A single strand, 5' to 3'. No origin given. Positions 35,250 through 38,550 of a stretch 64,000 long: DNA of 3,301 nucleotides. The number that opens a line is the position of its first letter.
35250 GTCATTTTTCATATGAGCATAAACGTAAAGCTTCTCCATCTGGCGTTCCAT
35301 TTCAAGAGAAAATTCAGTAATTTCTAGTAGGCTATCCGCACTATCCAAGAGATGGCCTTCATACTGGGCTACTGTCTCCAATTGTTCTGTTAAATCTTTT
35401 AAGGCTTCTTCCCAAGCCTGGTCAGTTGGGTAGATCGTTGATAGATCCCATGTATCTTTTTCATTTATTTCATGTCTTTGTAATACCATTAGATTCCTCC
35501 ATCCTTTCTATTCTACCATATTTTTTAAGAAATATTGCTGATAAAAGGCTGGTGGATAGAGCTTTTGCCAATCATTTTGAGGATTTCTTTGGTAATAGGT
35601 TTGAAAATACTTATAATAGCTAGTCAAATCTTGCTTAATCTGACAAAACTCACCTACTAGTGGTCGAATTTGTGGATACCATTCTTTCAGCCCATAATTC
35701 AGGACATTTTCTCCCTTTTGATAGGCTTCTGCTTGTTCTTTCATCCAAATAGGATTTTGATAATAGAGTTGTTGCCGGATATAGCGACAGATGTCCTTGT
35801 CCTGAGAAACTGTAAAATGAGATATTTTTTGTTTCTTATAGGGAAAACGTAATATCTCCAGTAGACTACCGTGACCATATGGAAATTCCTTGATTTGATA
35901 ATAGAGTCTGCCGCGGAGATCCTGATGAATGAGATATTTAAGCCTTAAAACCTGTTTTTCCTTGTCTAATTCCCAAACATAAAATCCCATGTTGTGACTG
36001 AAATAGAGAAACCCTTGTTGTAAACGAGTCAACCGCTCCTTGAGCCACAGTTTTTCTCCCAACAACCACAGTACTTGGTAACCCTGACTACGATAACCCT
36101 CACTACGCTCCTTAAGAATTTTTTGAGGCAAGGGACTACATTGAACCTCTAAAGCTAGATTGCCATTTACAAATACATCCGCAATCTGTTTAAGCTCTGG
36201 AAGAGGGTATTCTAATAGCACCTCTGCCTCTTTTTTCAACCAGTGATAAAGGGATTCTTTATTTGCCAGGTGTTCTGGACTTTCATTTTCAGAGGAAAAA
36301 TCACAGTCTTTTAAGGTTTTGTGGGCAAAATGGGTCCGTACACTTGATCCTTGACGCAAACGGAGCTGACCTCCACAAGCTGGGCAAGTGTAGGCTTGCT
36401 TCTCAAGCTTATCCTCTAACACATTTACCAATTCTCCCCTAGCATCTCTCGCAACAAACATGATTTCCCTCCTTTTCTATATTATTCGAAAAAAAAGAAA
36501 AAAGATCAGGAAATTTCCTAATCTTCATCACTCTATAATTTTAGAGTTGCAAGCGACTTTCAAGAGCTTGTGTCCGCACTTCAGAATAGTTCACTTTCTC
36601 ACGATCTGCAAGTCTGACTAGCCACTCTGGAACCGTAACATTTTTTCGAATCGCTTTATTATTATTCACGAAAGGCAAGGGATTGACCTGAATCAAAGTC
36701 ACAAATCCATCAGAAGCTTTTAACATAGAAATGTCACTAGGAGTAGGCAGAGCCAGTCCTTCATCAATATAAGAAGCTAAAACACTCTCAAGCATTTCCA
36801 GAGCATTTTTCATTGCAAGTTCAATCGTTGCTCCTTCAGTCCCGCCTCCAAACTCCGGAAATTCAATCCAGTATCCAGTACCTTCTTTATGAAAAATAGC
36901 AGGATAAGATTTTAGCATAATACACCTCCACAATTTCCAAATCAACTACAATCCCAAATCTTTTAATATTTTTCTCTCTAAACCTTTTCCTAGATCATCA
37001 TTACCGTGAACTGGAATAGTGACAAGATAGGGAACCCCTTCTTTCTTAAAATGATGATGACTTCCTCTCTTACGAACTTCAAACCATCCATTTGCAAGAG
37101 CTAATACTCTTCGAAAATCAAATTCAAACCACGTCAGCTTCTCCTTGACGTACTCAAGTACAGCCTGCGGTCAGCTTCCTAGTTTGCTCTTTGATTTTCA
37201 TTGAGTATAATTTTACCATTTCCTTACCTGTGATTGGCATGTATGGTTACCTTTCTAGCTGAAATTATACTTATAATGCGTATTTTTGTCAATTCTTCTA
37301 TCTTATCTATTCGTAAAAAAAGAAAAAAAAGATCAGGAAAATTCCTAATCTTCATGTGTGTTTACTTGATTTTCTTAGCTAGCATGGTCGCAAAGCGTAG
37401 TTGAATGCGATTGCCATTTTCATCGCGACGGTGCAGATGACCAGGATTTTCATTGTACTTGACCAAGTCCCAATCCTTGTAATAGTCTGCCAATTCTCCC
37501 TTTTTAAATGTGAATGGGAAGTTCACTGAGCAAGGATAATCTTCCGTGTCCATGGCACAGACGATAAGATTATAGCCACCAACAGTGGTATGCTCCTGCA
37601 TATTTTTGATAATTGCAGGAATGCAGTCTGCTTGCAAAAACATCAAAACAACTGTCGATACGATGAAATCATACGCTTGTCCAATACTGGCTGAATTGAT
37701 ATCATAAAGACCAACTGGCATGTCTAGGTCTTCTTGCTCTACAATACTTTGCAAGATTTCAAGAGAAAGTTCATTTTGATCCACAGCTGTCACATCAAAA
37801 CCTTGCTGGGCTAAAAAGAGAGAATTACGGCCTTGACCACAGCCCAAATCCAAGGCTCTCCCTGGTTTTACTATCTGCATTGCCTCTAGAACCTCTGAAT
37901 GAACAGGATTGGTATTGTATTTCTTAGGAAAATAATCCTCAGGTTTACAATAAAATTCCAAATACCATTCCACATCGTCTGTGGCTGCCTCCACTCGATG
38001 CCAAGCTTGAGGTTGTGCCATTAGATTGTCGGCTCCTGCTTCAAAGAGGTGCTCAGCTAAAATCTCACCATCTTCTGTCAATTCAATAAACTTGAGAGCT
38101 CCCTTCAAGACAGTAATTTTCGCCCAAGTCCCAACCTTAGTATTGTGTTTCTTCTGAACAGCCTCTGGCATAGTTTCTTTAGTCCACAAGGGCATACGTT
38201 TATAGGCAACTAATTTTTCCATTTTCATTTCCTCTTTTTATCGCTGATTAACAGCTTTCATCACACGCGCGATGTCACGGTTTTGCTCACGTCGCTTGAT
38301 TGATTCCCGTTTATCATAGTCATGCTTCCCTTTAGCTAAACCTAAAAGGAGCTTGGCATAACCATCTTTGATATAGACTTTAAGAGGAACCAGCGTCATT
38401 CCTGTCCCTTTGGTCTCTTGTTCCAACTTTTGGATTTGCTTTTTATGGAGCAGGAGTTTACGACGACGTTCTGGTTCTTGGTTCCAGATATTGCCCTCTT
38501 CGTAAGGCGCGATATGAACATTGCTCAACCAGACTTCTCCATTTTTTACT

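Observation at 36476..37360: HicA'-HicB toxin-antitoxin module, disrupted by a BOX element and flanked by duplicated terminator+ComX-box repeats between tehB and coiA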

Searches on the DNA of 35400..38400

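Call 20: search_rna_families(source=window, start=35400, end=38400, threshold=evalue, max_evalue=1)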
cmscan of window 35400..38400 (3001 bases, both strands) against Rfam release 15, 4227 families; matches with E-value up to 1: 0.
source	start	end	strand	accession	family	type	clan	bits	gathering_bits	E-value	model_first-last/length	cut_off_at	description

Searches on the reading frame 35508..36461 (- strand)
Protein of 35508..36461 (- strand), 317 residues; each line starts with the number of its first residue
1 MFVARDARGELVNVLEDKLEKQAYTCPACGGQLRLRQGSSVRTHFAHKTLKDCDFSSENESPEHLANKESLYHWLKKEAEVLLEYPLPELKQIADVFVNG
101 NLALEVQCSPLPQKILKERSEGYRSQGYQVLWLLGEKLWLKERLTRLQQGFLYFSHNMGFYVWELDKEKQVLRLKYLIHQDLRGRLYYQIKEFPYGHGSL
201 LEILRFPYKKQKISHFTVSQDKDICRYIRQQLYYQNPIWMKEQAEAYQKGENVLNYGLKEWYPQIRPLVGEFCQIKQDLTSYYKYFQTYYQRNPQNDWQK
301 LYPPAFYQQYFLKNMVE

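Call 5: search_protein_families(library=pfam, proteins=[window:35508-36461:-], max_evalue=0.01)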
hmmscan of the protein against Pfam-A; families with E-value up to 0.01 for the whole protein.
window:35508-36461:- (317 aa): 4 families
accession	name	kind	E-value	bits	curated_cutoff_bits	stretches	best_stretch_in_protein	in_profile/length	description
PF06054.18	CoiA_nuc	-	4.2e-26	92.4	20.3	1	60-195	1-145/158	Competence protein CoiA, nuclease-like domain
PF25164.1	CoiA_N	-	9.3e-13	47.9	26.3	1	19-56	12-50/50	Competence protein CoiA, N-terminal domain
PF25165.1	DUF7828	-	2.3e-05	24.4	25.7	1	1-49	4-54/87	Domain of unknown function (DUF7828)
PF25169.1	DUF7830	-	0.00046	20.4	27.5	1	20-53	31-65/72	Domain of unknown function (DUF7830)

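Call 13: find_related_loci(query=window:35508-36461:-, collection=genome_contigs, flank=2500)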
Query window:35508-36461:- (317 aa) in genome_contigs; peptide patterns used: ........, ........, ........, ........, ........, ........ (x = any residue, [..] = any of these).
492 stretches matched a pattern; 362 encode a relative of the query (tblastn E <= 1e-3); the best 80 are kept; 80 distinct loci.
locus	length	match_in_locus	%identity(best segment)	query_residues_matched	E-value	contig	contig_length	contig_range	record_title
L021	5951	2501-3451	95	1-317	0e+0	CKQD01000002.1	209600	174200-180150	Streptococcus pneumoniae genome assembly 6680_6#10, scaffold ERS020456SCcontig000002, whole genome shotgun sequence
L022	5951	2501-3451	94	1-317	0e+0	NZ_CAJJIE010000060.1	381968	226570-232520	Streptococcus mitis isolate Streptococcus mitis, whole genome shotgun sequence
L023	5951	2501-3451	94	1-317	0e+0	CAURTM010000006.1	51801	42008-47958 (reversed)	MAG TPA_asm: uncultured Streptococcus sp. isolate ERR9969185_bin.30_MetaWRAP_v1.3_MAG genome assembly, contig: ERZ216159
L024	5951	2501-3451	92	1-317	0e+0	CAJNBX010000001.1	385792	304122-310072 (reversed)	unidentified bacterium isolate Streptococcus species genome assembly, contig: NODE_1_length_385792_cov_41.2882, whole ge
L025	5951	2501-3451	92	1-317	0e+0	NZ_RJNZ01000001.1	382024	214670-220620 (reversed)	Streptococcus mitis strain BCC55 D8845_contig001, whole genome shotgun sequence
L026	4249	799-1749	92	1-317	0e+0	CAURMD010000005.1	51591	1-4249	MAG TPA_asm: uncultured Streptococcus sp. isolate ERR9968722_bin.8_MetaWRAP_v1.3_MAG genome assembly, contig: ERZ2161581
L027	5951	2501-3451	92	1-317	0e+0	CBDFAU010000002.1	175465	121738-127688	MAG TPA_asm: Streptococcus mitis isolate SRR25914244_maxbin2_1 genome assembly, contig: ERZ25084229.2, whole genome shot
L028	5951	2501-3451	91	1-317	0e+0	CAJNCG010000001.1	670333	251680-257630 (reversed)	unidentified bacterium isolate Streptococcus species genome assembly, contig: NODE_1_length_670333_cov_54.9381, whole ge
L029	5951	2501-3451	91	1-317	0e+0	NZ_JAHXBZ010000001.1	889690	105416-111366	Streptococcus humanilactis strain IMAU99125 IMAU99125, whole genome shotgun sequence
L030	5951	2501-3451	92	1-317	0e+0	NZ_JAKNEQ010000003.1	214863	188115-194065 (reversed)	Streptococcus mitis strain DFI.2.96 NNOOAJHE_3, whole genome shotgun sequence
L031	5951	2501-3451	91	1-317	0e+0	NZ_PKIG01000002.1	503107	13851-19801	Streptococcus oralis subsp. dentisani strain UMB0832 .16933_8_21.2, whole genome shotgun sequence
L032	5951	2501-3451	91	1-317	0e+0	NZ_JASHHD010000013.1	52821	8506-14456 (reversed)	Streptococcus mitis strain OMI894 OMI894_00013, whole genome shotgun sequence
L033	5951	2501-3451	93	1-317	0e+0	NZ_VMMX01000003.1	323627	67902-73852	Streptococcus sp. 68 68_S3_L001_R1_001_(paired)_contig_3, whole genome shotgun sequence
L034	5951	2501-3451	92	1-317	0e+0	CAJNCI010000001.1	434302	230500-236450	unidentified bacterium isolate Streptococcus species genome assembly, contig: NODE_1_length_434302_cov_36.2817, whole ge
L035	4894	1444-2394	91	1-317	0e+0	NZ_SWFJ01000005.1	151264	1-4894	Streptococcus mitis strain ColumbLawn NODE_5_length_151264_cov_135.275922, whole genome shotgun sequence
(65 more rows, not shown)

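Call 32: list_cluster_members(proteins=[window:36544-36918:-, window:35508-36461:-, window:37362-38228:-, window:33687-35489:-])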
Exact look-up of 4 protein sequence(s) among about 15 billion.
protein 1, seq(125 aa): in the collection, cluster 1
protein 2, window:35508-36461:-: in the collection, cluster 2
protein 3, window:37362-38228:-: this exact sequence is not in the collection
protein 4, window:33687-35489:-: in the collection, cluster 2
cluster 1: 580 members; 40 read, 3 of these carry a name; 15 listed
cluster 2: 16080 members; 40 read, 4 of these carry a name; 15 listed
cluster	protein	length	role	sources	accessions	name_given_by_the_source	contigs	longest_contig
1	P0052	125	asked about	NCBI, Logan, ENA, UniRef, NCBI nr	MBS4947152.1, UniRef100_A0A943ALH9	MAG: type II toxin-antitoxin system HicB family antitoxin [Streptococcus mitis] | Type II toxin-antitoxin system HicB family antitoxin n=1 Tax=Streptococcus mitis ... | type II toxin-antitoxin system HicB family antitoxin [Streptococcus mitis]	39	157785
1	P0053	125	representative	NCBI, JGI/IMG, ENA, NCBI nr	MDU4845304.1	MAG: type II toxin-antitoxin system HicB family antitoxin [Streptococcus mitis] | hypothetical protein | type II toxin-antitoxin system HicB family antitoxin [Streptococcus mitis]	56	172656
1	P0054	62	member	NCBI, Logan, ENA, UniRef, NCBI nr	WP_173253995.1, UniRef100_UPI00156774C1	type II toxin-antitoxin system HicA family toxin [Streptococcus sp. 5346] | type II toxin-antitoxin system HicA family toxin n=1 Tax=Streptococcus sp. 5346 ...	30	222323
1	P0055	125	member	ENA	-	-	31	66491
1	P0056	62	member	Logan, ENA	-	-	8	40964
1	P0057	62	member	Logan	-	-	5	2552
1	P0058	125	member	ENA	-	-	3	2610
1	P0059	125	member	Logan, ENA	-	-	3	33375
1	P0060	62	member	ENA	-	-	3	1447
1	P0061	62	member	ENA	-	-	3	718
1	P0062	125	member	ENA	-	-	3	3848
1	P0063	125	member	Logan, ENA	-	-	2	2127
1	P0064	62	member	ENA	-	-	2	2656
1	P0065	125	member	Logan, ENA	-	-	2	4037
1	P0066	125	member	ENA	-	-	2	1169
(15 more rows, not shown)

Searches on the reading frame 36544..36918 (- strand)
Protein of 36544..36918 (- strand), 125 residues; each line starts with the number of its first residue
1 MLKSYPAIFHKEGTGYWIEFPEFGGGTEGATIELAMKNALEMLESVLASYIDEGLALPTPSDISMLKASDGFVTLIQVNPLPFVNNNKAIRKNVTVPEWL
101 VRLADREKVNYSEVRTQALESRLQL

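Call 5: search_protein_families(library=pfam, proteins=[window:36544-36918:-], max_evalue=0.01)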
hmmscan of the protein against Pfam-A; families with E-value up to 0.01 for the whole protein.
seq(125 aa): 1 family
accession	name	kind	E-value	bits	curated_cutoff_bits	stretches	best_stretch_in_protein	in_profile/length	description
PF15919.11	HicB_lk_antitox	-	3.5e-10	40.5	27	1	5-119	1-119/123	HicB_like antitoxin of bacterial toxin-antitoxin system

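Call 7: find_encoding_contigs(protein=window:36544-36918:-, flank=4000, max_places=10)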
Protein seq(125 aa) (125 aa): 23 contigs read that carry it; 10 places shown.
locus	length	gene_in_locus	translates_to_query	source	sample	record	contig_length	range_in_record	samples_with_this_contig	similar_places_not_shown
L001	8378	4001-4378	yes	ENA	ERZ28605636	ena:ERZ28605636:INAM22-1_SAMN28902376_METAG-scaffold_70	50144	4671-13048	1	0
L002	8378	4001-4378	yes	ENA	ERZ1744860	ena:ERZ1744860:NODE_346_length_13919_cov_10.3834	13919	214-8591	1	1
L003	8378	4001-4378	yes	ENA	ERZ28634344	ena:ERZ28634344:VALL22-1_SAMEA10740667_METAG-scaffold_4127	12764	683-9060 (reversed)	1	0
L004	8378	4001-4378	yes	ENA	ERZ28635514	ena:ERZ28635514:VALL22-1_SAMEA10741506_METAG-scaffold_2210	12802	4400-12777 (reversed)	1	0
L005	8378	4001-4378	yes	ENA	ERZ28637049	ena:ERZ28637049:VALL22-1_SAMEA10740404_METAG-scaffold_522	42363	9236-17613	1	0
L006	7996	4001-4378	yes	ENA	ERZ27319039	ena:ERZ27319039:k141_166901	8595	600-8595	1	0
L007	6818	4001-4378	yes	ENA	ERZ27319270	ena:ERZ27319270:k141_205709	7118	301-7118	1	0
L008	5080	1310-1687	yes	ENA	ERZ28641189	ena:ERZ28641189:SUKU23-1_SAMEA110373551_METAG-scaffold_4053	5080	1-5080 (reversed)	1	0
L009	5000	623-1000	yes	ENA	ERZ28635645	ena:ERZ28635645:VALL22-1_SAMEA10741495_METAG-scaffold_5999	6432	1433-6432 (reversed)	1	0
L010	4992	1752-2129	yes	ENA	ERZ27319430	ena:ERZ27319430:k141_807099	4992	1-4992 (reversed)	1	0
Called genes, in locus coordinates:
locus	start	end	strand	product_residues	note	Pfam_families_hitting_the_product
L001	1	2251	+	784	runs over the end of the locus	PF08206:OB_RNB, PF17876:CSD2, PF00773:RNB, PF00575:S1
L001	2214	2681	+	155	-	PF01668:SmpB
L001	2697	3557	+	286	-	PF09313:TehB-like, PF03848:TehB, PF05175:MTS, PF13489:Methyltransf_23, PF08241:Methyltransf_11, PF08242:Methyltransf_12 (weak), PF13649:Methyltransf_25, PF13847:Methyltransf_31 (weak)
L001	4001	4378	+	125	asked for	PF15919:HicB_lk_antitox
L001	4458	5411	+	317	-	PF25165:DUF7828 (faint), PF25164:CoiA_N, PF06054:CoiA_nuc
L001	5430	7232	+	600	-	PF08439:Peptidase_M3_N, PF01432:Peptidase_M3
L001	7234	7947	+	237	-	PF01596:Methyltransf_3, PF02475:TRM5-TYW2_MTfase (weak), PF05175:MTS (weak), PF08241:Methyltransf_11 (weak), PF08242:Methyltransf_12 (weak), PF13578:Methyltransf_24, PF13649:Methyltransf_25, PF13847:Methyltransf_31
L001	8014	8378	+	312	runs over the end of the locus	PF13145:Rotamase_2, PF00639:Rotamase, PF13616:Rotamase_3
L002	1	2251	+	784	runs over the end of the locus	PF08206:OB_RNB, PF17876:CSD2, PF00773:RNB, PF00575:S1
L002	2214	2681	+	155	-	PF01668:SmpB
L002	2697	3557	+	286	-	PF09313:TehB-like, PF03848:TehB, PF05175:MTS, PF13489:Methyltransf_23, PF08241:Methyltransf_11, PF08242:Methyltransf_12 (weak), PF13649:Methyltransf_25, PF13847:Methyltransf_31 (weak)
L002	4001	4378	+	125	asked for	PF15919:HicB_lk_antitox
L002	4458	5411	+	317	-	PF25165:DUF7828 (faint), PF25164:CoiA_N, PF06054:CoiA_nuc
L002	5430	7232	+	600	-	PF08439:Peptidase_M3_N, PF01432:Peptidase_M3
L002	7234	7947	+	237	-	PF01596:Methyltransf_3, PF02475:TRM5-TYW2_MTfase (weak), PF05175:MTS (weak), PF08241:Methyltransf_11 (weak), PF08242:Methyltransf_12 (weak), PF13578:Methyltransf_24, PF13649:Methyltransf_25, PF13847:Methyltransf_31, +1 more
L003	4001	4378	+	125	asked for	PF15919:HicB_lk_antitox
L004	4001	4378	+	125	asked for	PF15919:HicB_lk_antitox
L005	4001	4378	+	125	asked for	PF15919:HicB_lk_antitox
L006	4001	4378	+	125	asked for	PF15919:HicB_lk_antitox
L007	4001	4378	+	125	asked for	PF15919:HicB_lk_antitox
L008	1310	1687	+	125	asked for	PF15919:HicB_lk_antitox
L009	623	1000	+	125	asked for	PF15919:HicB_lk_antitox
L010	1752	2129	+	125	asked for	PF15919:HicB_lk_antitox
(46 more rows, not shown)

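Call 21: search_solved_structures(query=window:36544-36918:-, max_evalue=0.01, show_alignments=1)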
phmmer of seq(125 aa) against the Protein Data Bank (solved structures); distinct sequences matched with E-value up to 0.01: 3.
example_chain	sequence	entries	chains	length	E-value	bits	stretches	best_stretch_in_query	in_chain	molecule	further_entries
5yrz_A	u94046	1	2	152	3.3e-11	46.6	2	1-70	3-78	HicB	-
9svk_B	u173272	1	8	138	3.4e-09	40.1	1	5-123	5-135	Toxin-antitoxin system, antitoxin component, HicB family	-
3kwr_A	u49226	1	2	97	0.00074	22.9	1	4-76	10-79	Putative RNA-binding protein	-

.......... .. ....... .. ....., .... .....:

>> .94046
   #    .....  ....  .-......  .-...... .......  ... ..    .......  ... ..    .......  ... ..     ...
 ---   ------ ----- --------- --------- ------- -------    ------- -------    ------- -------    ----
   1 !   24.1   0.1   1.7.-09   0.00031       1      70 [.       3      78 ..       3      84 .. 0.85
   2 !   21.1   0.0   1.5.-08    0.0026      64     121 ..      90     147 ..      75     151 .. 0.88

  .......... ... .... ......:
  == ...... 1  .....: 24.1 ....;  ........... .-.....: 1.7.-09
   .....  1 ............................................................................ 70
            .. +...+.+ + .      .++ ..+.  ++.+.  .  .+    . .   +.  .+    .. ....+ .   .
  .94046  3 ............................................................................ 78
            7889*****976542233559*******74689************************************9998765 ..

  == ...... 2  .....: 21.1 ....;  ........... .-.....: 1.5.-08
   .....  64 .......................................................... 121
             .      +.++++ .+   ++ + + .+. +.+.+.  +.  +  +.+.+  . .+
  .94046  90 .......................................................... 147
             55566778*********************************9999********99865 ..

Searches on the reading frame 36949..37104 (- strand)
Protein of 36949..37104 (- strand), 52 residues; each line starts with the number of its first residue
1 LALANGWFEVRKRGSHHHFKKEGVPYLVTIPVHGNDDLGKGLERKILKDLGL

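Call 5: search_protein_families(library=pfam, proteins=[window:36949-37104:-], max_evalue=0.01)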
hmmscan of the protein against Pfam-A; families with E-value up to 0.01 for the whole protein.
seq(52 aa): 1 family
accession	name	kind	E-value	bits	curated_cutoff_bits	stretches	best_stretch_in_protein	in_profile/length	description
PF07927.17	HicA_toxin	-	1.1e-17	64.3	27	1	4-52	10-58/58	HicA toxin of bacterial toxin-antitoxin,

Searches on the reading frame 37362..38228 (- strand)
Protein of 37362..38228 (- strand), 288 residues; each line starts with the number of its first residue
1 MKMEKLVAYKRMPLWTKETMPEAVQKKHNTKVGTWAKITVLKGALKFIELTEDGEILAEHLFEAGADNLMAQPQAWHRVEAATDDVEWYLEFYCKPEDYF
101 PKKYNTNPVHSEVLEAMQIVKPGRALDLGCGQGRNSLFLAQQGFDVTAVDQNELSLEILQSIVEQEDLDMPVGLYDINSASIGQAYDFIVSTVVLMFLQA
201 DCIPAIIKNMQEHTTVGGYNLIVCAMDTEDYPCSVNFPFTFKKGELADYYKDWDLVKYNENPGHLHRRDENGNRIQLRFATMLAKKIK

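Call 5: search_protein_families(library=pfam, proteins=[window:37362-38228:-], max_evalue=0.01)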
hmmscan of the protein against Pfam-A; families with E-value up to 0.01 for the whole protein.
window:37362-38228:- (288 aa): 9 families
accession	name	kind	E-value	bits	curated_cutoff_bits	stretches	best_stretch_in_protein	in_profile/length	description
PF03848.20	TehB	-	3.6e-95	317.4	20.4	1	92-283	1-193/193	Tellurite resistance protein TehB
PF09313.17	DUF1971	-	8.6e-27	93.4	23.1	1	10-90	1-80/80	Domain of unknown function (DUF1971)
PF13649.12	Methyltransf_25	-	8.3e-12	46.1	27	1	126-218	2-97/97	Methyltransferase domain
PF13489.12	Methyltransf_23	-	1.2e-09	38.6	27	1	119-255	20-134/164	Methyltransferase domain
PF08242.18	Methyltransf_12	-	5.5e-08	33.9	30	1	126-218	1-96/98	Methyltransferase domain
PF13847.12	Methyltransf_31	-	1.1e-07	32.1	27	1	124-221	6-108/145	Methyltransferase domain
PF08241.18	Methyltransf_11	-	1.2e-07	32.7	21.2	1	126-219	1-92/95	Methyltransferase domain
PF05175.20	MTS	-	1.5e-06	28.4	23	1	114-191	24-104/170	Methyltransferase small domain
PF05401.17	NodS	-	0.0068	16.7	24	0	123-209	45-131/201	Nodulation protein S (NodS)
